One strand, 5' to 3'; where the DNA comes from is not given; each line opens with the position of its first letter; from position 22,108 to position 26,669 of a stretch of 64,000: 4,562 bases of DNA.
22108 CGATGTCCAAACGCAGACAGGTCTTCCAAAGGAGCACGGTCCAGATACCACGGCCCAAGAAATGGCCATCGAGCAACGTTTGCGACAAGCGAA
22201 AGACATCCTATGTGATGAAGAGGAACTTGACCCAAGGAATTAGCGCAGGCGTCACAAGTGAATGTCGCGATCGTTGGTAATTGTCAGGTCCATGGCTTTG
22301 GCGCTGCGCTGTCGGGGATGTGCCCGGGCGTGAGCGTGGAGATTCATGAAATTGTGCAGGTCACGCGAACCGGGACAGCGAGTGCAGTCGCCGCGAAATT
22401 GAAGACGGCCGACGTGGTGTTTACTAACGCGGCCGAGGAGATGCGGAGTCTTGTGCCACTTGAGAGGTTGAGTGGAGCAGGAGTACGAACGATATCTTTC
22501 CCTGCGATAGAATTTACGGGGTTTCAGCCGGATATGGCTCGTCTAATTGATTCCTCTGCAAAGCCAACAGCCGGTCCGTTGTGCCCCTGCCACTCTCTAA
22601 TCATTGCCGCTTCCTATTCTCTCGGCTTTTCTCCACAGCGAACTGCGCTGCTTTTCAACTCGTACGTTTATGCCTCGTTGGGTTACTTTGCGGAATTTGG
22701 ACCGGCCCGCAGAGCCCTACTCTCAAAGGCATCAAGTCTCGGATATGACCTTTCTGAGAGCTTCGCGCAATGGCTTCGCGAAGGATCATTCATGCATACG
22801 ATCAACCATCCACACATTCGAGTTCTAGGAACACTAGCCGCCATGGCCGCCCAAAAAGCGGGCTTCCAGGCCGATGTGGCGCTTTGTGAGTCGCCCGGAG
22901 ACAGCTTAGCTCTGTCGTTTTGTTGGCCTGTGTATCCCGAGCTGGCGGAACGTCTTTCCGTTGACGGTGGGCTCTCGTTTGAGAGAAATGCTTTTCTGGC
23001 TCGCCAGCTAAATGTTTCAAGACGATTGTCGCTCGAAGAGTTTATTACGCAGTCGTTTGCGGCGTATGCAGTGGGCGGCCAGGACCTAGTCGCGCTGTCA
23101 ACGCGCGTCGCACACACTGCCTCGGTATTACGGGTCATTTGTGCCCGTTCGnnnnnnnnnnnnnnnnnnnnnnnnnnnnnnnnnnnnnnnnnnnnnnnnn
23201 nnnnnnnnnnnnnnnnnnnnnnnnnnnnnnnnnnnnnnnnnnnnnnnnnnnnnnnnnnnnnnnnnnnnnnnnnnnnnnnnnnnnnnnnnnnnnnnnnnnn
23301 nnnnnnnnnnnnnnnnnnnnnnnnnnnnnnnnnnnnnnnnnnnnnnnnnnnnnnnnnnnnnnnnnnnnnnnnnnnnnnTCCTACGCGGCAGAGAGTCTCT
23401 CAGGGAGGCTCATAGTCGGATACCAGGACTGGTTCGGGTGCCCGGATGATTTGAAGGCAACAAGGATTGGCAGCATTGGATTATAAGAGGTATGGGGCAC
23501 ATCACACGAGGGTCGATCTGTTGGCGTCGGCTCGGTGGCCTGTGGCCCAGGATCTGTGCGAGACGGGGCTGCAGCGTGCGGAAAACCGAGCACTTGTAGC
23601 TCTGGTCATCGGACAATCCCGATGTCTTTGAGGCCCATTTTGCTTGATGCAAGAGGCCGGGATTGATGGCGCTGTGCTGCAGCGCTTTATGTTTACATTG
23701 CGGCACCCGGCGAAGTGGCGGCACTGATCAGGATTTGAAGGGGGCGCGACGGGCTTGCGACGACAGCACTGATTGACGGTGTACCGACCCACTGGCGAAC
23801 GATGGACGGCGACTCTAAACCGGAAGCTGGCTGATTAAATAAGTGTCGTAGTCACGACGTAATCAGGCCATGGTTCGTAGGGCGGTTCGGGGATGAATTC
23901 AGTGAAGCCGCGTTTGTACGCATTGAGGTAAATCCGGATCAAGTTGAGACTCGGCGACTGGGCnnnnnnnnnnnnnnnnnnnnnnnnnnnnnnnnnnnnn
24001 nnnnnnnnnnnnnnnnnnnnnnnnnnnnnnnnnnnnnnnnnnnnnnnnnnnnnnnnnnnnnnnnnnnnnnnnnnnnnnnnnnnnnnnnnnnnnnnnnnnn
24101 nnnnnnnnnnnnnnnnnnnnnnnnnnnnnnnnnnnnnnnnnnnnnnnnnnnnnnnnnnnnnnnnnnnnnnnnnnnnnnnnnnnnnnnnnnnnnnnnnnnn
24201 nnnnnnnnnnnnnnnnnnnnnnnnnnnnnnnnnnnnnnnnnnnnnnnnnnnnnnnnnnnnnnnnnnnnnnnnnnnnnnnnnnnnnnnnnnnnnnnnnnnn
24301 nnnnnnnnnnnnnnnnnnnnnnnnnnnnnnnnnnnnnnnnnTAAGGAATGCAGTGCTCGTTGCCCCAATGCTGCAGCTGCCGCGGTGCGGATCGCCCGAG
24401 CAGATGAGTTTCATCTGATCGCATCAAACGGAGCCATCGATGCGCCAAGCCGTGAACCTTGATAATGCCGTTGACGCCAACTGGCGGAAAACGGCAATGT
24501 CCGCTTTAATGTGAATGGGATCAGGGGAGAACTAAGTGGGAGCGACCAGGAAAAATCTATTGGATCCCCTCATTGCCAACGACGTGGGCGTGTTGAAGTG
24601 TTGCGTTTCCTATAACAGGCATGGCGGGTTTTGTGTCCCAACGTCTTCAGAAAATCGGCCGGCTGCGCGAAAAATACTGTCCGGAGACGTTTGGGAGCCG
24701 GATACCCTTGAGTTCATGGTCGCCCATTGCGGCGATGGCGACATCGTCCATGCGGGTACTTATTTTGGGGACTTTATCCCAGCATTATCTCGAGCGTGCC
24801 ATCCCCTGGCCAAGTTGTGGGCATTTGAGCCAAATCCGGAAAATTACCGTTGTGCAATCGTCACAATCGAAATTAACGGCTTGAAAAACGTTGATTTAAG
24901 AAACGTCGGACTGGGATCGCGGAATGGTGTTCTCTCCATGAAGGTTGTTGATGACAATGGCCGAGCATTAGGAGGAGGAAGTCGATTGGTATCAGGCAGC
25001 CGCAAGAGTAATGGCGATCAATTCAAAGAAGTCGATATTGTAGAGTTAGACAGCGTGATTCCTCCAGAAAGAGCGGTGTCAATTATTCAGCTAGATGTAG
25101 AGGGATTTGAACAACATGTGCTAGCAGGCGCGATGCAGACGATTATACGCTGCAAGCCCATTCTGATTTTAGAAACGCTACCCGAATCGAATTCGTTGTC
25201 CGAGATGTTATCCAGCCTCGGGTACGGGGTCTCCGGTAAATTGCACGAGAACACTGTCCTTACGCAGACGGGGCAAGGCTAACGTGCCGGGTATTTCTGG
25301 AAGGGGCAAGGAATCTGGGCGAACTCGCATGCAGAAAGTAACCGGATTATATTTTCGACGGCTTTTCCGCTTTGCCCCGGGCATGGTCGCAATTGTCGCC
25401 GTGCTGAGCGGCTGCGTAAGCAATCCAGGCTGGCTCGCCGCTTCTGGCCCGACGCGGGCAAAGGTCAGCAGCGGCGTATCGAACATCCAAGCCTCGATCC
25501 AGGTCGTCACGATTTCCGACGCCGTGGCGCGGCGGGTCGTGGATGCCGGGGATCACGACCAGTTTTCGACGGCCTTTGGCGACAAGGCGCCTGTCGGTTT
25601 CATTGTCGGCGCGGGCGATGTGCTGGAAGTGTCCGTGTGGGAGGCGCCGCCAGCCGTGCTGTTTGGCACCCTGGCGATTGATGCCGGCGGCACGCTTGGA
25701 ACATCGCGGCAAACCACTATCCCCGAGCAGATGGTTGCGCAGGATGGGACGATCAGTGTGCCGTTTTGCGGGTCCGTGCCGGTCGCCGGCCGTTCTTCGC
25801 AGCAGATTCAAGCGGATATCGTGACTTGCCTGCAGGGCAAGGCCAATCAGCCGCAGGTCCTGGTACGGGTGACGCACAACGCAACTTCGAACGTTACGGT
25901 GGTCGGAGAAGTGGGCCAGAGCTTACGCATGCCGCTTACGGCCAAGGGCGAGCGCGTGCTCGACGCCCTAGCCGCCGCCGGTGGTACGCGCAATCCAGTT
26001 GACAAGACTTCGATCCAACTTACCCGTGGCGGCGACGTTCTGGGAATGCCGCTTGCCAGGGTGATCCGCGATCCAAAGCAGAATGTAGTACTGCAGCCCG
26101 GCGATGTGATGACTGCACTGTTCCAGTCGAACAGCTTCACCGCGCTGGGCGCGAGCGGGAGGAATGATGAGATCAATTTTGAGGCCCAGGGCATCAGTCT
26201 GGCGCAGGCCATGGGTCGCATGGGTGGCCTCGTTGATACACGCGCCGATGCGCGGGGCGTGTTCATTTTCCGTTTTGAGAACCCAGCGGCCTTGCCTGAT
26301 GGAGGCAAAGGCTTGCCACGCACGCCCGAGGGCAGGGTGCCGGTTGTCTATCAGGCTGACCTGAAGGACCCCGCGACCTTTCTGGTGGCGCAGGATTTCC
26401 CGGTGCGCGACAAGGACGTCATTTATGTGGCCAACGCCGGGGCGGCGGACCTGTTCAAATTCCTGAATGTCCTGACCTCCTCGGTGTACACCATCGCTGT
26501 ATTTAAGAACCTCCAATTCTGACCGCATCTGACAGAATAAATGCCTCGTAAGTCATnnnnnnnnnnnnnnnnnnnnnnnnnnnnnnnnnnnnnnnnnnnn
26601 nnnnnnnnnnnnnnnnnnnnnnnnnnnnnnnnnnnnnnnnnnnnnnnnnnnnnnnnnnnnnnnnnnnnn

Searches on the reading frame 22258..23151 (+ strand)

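Call 9: search_protein_families(library=pfam, proteins=[window:22258-23151:+], max_evalue=0.001)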
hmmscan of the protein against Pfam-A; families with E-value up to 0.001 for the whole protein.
window:22258-23151:+ (298 aa): 1 family
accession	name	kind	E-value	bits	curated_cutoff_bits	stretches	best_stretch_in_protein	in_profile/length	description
PF18588.6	WcbI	-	1.8e-26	93.5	29.2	1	3-204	2-203/205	Polysaccharide biosynthesis enzyme WcbI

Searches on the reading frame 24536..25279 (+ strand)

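Call 9: search_protein_families(library=pfam, proteins=[window:24536-25279:+], max_evalue=0.001)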
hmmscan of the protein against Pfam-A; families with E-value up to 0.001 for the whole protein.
window:24536-25279:+ (248 aa): 1 family
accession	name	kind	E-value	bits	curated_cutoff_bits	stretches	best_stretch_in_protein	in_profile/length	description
PF05050.19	Methyltransf_21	-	2e-16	61.1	22.7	1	73-224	2-162/173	Methyltransferase FkbM domain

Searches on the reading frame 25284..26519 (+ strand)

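Call 9: search_protein_families(library=pfam, proteins=[window:25284-26519:+], max_evalue=0.001)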
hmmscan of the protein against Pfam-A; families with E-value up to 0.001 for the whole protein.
window:25284-26519:+ (412 aa): 3 families
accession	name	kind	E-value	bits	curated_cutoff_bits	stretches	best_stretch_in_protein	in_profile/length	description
PF02563.21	Poly_export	-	8.7e-17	61.5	28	1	105-197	6-77/77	Polysaccharide biosynthesis/export protein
PF22461.2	SLBB_2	-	1.4e-16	60.8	27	2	203-276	2-77/79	SLBB domain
PF10531.15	SLBB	-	5e-07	29.9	27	1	204-254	2-53/55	SLBB domain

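Call 62: search_protein_families(library=ncbifam, proteins=[window:25284-26519:+], max_evalue=0.001)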
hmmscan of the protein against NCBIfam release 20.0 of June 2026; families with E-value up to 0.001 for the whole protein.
window:25284-26519:+ (412 aa): 5 families
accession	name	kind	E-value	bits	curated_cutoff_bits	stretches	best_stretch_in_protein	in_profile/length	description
NF011658.0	PRK15078.1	subfamily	5.8e-38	130.6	333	1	34-410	11-369/380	polysaccharide export protein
NF011722.0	PRK15175.1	equivalog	1.1e-21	77.1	456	1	146-395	102-342/355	Vi polysaccharide ABC transporter protein VexA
TIGR03027.2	pepcterm_export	equivalog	9.3e-16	58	180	1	150-277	26-163/169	XrtA/PEP-CTERM system exopolysaccharide export protein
TIGR03028.1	EpsE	equivalog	8.1e-15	54.8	262.65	1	148-332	23-210/239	polysaccharide export protein EpsE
NF041843.1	EpsY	equivalog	1.9e-11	43.6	320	1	148-251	74-176/211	exopolysaccharide export protein EpsY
